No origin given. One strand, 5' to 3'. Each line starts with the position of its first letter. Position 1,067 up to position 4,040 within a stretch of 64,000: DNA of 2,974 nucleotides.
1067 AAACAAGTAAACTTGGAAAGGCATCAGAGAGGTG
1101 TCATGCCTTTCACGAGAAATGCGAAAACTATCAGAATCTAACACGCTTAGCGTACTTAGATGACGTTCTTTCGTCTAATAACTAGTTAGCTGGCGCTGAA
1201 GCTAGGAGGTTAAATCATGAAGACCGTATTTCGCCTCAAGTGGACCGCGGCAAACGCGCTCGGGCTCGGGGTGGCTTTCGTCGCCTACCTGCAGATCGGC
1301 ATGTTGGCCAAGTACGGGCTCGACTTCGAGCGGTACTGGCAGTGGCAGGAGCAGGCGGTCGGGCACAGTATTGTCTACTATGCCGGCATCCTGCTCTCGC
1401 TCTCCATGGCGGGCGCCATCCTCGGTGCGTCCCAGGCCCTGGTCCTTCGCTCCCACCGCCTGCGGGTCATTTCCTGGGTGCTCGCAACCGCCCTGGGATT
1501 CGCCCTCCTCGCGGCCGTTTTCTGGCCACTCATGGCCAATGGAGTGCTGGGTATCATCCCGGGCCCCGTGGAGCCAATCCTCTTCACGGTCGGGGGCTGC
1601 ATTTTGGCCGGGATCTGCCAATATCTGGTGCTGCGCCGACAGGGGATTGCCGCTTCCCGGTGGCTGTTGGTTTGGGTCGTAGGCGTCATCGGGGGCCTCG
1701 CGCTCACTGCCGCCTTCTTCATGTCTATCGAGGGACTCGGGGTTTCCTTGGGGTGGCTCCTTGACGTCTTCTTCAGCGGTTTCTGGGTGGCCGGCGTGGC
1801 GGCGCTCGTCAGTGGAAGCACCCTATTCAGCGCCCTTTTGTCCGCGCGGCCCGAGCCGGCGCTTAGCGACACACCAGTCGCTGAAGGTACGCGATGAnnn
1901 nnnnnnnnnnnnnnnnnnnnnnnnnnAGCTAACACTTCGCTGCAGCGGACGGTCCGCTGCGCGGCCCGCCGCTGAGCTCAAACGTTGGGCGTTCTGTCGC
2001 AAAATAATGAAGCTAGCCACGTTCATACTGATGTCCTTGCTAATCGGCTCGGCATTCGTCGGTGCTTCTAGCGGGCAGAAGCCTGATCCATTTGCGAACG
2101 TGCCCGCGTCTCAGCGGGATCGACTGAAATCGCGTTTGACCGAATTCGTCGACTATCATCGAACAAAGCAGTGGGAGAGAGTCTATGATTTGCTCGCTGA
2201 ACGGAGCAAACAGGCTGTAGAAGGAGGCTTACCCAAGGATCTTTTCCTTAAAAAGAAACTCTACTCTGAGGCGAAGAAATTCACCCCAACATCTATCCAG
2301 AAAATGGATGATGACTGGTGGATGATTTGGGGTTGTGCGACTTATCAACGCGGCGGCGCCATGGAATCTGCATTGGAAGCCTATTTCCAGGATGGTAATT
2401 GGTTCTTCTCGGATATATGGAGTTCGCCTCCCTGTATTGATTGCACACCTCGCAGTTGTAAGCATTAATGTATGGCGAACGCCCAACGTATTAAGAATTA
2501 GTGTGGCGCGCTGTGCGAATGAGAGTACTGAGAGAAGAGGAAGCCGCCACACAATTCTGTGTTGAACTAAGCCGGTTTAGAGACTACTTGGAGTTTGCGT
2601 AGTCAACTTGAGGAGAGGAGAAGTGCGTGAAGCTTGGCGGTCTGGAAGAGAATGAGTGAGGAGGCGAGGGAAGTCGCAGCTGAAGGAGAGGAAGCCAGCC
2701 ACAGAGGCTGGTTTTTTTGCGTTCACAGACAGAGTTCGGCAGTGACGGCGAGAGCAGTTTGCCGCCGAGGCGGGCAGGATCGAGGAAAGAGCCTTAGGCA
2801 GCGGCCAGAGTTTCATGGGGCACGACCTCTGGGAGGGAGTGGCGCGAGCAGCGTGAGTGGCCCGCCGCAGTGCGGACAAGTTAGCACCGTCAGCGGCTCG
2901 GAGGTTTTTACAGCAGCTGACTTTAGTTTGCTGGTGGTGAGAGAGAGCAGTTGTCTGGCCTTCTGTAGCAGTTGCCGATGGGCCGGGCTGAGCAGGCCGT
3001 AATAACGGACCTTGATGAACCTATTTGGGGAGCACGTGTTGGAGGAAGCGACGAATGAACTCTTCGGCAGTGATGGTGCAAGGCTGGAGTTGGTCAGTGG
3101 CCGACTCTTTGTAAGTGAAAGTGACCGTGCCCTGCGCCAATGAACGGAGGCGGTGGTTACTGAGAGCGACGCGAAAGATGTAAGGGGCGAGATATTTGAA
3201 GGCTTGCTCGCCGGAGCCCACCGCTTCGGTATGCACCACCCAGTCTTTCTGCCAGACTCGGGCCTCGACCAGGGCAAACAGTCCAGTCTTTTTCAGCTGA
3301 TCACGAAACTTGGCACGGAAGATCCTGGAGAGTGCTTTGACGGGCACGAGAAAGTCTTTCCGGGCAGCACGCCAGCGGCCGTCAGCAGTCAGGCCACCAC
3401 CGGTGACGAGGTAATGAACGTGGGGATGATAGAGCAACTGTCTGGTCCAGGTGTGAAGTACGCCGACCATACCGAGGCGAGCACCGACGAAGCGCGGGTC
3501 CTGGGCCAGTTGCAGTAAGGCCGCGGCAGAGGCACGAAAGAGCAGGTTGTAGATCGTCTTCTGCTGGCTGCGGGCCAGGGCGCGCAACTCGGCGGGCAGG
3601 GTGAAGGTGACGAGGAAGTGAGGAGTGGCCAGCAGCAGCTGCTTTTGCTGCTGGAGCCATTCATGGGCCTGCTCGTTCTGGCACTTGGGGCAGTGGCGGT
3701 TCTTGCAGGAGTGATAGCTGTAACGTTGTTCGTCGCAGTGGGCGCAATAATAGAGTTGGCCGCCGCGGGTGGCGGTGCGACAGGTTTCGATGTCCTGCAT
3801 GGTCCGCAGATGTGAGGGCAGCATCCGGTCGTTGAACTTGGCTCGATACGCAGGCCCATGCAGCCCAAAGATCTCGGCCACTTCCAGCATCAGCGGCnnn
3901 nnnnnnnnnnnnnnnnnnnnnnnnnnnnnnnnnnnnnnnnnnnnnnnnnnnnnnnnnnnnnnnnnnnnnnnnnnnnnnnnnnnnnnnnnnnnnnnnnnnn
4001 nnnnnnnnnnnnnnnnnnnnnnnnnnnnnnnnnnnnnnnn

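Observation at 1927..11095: Integron-type gene-cassette array with at least 10 attC-like sites and no IntI (CALIN-like)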

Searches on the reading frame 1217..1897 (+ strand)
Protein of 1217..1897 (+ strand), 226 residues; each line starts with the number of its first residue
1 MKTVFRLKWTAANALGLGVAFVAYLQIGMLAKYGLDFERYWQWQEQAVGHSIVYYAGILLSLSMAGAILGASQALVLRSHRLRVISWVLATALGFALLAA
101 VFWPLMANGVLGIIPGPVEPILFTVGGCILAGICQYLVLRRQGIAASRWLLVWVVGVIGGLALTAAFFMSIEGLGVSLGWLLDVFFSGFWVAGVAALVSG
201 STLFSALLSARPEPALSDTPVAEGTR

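Call 10: find_encoding_contigs(protein=window:1217-1897:+, flank=10000, max_places=6)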
Protein window:1217-1897:+ (226 aa): 8 contigs read that carry it; 6 places shown.
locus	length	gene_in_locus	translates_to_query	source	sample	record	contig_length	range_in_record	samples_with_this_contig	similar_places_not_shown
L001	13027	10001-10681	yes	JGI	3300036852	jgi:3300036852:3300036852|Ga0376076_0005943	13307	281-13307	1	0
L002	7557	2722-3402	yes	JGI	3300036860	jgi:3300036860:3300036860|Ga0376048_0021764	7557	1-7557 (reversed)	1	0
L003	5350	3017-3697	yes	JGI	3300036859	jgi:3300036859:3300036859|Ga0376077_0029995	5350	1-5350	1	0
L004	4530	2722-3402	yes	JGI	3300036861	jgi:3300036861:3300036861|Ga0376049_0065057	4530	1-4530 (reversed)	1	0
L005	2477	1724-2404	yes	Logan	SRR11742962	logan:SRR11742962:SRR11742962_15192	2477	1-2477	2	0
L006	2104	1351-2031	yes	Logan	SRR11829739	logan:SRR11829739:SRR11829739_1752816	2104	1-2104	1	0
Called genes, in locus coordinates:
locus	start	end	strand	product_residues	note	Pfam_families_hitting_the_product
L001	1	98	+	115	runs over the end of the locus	-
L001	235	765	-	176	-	PF00578:AhpC-TSA, PF08534:Redoxin (weak), PF13905:Thioredoxin_8 (weak)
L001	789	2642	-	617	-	-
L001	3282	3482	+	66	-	PF14534:DUF4440 (weak)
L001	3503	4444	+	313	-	PF23023:Anti-Pycsar_Apyc1, PF00753:Lactamase_B, PF12706:Lactamase_B_2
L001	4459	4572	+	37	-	-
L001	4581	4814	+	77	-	-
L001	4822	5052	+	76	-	-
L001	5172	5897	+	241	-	PF03473:MOSC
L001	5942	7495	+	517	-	PF00884:Sulfatase, PF01663:Phosphodiest (weak), PF16347:SGSH_C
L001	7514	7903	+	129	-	-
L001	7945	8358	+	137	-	PF00903:Glyoxalase, PF13669:Glyoxalase_4 (weak)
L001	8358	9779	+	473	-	PF01011:PQQ (faint), PF13360:PQQ_2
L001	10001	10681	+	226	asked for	-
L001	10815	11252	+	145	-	-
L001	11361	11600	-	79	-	-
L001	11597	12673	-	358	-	PF14319:Zn_Tnp_IS91, PF04986:Y2_Tnp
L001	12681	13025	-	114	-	?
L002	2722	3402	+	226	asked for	-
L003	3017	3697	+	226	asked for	-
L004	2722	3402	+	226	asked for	-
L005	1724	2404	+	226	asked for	-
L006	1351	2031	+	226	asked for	-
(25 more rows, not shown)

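Call 11: search_protein_families(library=pfam, proteins=[window:1217-1897:+], max_evalue=0.01)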
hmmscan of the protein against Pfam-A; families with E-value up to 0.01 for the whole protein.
window:1217-1897:+ (226 aa): 0 families

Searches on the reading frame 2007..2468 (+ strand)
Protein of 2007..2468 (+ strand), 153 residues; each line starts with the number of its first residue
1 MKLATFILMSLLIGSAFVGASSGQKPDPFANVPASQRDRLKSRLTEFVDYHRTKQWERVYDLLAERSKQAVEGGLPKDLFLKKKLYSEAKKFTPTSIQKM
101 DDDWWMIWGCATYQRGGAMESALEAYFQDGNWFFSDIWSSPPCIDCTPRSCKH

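Call 11: search_protein_families(library=pfam, proteins=[window:2007-2468:+], max_evalue=0.01)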
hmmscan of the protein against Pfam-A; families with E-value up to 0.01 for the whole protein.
window:2007-2468:+ (153 aa): 0 families

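Call 87: find_encoding_contigs(protein=window:2031-2468:+, flank=3000, max_places=10)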
Protein window:2031-2468:+ (145 aa): 4 contigs read that carry it; 3 places shown.
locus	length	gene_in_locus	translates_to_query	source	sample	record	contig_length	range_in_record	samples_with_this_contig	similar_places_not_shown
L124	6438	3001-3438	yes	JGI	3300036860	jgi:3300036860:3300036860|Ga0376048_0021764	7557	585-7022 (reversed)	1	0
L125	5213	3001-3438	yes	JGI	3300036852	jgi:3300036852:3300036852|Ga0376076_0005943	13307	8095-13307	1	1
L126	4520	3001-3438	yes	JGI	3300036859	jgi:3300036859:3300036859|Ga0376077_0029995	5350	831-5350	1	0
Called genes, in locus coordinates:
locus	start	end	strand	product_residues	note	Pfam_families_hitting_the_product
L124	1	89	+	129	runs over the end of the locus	-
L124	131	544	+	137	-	PF00903:Glyoxalase, PF13669:Glyoxalase_4 (weak)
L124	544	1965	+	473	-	PF01011:PQQ (faint), PF13360:PQQ_2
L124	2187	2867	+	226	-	-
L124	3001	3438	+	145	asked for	-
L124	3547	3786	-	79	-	-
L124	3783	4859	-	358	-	PF14319:Zn_Tnp_IS91, PF04986:Y2_Tnp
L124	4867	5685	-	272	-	PF13495:Phage_int_SAM_4, PF00589:Phage_integrase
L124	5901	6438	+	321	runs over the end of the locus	PF03544:TonB_C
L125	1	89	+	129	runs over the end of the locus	-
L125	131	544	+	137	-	PF00903:Glyoxalase, PF13669:Glyoxalase_4 (weak)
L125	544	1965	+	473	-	PF01011:PQQ (faint), PF13360:PQQ_2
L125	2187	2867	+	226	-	-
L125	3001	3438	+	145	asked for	-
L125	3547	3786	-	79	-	-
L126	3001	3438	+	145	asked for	-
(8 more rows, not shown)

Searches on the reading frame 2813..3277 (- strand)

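Call 7: search_protein_families(library=ncbifam, proteins=[window:2813-3277:-], max_evalue=0.01)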
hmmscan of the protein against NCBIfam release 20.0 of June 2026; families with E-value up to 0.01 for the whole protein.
window:2813-3277:- (154 aa): 1 family
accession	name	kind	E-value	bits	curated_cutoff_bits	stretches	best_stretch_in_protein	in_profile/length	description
NF033538.2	transpos_IS91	equivalog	1.4e-05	24.3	125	1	84-139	294-355/356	IS91 family transposase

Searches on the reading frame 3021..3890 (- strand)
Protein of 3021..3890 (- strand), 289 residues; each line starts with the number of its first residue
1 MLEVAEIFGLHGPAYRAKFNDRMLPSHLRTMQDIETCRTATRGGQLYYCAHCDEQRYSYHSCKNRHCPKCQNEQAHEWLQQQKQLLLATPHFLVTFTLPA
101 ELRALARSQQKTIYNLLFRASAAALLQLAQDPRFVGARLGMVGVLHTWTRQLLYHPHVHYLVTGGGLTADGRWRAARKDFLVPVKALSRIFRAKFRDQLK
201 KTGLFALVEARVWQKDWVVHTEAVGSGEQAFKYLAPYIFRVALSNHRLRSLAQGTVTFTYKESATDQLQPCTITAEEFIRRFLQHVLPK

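Call 7: search_protein_families(library=ncbifam, proteins=[window:3021-3890:-], max_evalue=0.01)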
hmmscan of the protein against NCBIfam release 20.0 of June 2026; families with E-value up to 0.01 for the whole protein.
window:3021-3890:- (289 aa): 3 families
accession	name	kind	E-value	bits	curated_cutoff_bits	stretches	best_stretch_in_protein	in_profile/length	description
NF033538.2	transpos_IS91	equivalog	2e-106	356.1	125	1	3-289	1-295/356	IS91 family transposase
NF041492.1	MobF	equivalog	2.5e-05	24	100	1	137-204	152-220/299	MobF family relaxase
NF052416.1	ISCR_clade_Ia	exception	3.6e-05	22.5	925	1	16-163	50-202/509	ISCR element clade Ia family transposase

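Call 11: search_protein_families(library=pfam, proteins=[window:3021-3890:-], max_evalue=0.01)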
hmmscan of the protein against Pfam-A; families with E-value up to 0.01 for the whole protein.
window:3021-3890:- (289 aa): 3 families
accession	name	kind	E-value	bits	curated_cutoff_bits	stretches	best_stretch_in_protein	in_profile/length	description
PF04986.18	Y2_Tnp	-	4.2e-52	177.2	20.9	1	140-289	1-165/183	Putative transposase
PF14319.11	Zn_Tnp_IS91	-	5.1e-28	97.3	26.3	1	8-98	2-90/90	Transposase zinc-binding domain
PF08751.17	TrwC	-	0.00025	21.2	25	1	138-204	138-206/286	TrwC relaxase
